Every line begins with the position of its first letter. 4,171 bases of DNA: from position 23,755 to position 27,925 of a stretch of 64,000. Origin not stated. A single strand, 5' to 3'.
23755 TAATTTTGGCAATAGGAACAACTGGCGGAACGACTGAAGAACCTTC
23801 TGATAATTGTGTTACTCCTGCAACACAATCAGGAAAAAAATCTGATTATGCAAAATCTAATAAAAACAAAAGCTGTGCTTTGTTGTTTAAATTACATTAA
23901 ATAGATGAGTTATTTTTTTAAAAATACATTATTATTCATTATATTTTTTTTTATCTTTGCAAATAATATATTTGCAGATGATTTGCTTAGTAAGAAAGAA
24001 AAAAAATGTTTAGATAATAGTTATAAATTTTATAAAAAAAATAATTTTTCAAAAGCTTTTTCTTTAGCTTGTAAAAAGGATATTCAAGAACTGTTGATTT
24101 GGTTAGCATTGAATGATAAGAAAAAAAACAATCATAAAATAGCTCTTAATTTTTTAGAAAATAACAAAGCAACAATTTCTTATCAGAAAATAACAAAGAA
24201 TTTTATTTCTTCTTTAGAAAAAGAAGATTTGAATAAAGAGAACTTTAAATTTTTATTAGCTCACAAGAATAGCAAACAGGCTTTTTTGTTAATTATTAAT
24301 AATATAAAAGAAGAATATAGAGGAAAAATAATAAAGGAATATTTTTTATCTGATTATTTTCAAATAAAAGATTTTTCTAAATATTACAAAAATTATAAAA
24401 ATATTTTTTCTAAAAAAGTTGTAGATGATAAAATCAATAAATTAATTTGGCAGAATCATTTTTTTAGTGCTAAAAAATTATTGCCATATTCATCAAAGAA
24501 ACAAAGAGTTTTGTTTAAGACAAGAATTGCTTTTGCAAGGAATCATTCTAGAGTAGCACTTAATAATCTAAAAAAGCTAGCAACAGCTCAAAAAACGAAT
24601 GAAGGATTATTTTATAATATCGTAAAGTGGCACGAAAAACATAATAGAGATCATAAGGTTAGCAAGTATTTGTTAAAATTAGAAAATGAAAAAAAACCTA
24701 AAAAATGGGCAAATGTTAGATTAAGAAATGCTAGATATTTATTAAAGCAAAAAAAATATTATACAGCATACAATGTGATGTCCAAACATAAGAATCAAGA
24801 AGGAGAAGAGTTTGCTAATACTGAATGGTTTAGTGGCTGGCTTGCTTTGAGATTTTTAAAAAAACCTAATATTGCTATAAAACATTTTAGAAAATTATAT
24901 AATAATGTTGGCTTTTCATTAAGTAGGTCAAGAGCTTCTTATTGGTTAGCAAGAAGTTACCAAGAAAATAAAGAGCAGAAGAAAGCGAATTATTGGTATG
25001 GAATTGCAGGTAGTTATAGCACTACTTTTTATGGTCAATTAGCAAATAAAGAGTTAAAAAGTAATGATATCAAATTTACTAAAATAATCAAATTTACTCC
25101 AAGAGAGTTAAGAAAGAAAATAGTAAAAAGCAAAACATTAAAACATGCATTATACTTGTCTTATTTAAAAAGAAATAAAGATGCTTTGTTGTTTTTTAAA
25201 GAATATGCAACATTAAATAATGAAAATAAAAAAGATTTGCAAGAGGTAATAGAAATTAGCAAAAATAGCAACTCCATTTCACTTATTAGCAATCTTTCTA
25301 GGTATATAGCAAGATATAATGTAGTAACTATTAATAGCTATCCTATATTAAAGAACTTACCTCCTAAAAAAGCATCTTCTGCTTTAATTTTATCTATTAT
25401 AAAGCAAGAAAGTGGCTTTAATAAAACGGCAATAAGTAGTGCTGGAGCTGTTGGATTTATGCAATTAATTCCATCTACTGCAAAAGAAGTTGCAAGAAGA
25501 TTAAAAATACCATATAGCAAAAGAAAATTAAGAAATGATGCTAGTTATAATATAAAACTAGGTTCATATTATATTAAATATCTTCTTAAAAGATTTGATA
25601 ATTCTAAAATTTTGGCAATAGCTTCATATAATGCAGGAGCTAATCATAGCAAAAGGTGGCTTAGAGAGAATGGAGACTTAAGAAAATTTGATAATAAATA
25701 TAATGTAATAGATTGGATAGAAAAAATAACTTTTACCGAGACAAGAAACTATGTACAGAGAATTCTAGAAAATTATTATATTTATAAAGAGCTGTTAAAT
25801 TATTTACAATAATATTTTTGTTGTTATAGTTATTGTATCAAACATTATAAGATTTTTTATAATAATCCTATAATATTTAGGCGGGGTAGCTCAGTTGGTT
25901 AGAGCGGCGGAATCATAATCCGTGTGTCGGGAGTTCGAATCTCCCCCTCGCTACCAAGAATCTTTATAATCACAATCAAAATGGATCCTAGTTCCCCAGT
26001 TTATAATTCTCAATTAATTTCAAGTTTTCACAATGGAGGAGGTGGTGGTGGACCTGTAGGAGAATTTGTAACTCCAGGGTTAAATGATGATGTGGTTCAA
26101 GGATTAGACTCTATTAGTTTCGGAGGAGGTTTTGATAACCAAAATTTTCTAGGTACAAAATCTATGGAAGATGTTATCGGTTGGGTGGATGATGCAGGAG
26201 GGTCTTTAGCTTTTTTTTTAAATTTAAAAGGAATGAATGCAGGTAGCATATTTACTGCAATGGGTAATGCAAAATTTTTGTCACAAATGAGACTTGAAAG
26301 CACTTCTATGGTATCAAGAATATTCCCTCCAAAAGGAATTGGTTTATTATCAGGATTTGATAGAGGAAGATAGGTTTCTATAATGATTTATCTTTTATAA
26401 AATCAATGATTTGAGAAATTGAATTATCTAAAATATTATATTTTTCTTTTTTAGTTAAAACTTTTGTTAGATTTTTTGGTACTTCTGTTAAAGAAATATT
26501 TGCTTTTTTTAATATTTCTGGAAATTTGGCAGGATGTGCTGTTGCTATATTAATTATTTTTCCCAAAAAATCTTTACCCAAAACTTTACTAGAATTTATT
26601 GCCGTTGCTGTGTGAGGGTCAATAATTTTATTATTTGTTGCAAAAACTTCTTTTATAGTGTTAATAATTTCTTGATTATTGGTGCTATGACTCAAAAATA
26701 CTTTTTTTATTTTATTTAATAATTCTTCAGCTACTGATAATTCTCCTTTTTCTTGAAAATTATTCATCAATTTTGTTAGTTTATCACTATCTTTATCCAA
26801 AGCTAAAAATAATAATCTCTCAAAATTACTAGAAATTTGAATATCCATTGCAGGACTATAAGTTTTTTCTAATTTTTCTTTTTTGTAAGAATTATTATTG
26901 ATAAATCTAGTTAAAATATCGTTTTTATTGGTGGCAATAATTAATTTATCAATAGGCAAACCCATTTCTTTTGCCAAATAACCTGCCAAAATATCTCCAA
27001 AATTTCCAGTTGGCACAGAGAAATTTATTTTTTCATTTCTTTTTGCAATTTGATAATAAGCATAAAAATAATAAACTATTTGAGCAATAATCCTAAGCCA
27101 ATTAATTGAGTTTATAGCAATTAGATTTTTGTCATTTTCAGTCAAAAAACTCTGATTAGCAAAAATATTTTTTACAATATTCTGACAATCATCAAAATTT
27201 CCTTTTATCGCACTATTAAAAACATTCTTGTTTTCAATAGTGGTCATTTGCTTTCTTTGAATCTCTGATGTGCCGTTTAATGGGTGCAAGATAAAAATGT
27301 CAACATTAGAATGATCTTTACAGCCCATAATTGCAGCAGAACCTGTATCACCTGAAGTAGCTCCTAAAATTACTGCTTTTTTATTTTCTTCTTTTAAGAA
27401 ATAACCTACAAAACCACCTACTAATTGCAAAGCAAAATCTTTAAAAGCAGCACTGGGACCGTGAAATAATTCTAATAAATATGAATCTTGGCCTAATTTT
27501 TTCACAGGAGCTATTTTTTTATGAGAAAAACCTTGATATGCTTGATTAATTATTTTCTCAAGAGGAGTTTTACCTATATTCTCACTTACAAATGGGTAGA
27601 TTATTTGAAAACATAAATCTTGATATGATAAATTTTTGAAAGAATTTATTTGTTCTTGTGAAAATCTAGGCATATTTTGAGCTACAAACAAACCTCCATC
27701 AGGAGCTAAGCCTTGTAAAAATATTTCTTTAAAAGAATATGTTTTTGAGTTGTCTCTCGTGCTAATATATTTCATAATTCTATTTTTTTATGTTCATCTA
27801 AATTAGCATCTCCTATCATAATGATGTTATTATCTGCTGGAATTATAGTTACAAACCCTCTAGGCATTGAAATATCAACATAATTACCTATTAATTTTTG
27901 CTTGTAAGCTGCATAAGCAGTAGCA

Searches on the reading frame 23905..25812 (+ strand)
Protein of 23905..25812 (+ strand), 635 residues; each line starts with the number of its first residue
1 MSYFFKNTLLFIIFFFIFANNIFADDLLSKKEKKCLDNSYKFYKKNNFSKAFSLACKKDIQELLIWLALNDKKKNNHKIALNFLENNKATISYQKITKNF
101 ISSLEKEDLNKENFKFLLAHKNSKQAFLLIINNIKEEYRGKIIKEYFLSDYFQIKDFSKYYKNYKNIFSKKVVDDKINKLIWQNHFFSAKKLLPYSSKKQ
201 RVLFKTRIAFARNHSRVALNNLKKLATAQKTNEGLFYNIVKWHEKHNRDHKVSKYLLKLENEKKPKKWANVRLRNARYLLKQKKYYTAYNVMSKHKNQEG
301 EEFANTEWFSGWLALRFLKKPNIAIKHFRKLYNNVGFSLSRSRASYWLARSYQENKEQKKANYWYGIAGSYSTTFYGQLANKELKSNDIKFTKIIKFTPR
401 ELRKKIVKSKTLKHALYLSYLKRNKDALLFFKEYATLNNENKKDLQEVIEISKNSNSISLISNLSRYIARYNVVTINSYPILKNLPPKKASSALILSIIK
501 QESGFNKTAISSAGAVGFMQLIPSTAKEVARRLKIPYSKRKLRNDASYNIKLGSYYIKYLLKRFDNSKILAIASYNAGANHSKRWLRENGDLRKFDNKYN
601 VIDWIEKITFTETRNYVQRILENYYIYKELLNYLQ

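Call 47: search_protein_families(library=ncbifam, proteins=[window:23905-25812:+], max_evalue=1e-30)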
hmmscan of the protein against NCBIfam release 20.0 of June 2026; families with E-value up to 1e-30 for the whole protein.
window:23905-25812:+ (635 aa): 1 family
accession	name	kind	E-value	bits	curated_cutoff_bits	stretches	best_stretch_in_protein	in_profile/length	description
NF047373.1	BB0259_flg_lyt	exception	6e-39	134.4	234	1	492-630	563-691/705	flagellar assembly lytic transglycosylase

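Call 80: search_protein_families(library=pfam, proteins=[window:23905-25812:+], max_evalue=0.001)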
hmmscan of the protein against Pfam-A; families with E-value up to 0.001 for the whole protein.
window:23905-25812:+ (635 aa): 1 family
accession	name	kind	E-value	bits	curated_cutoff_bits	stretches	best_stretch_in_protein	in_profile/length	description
PF01464.25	SLT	-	8.1e-29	100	21.3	1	490-594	12-113/117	Transglycosylase SLT domain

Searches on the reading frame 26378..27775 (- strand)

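Call 47: search_protein_families(library=ncbifam, proteins=[window:26378-27775:-], max_evalue=1e-30)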
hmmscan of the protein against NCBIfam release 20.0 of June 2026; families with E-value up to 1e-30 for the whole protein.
window:26378-27775:- (465 aa): 1 family
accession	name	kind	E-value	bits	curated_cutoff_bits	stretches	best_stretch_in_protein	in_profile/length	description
TIGR00260.1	thrC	equivalog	4e-82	276.1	167.1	1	66-423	11-329/340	threonine synthase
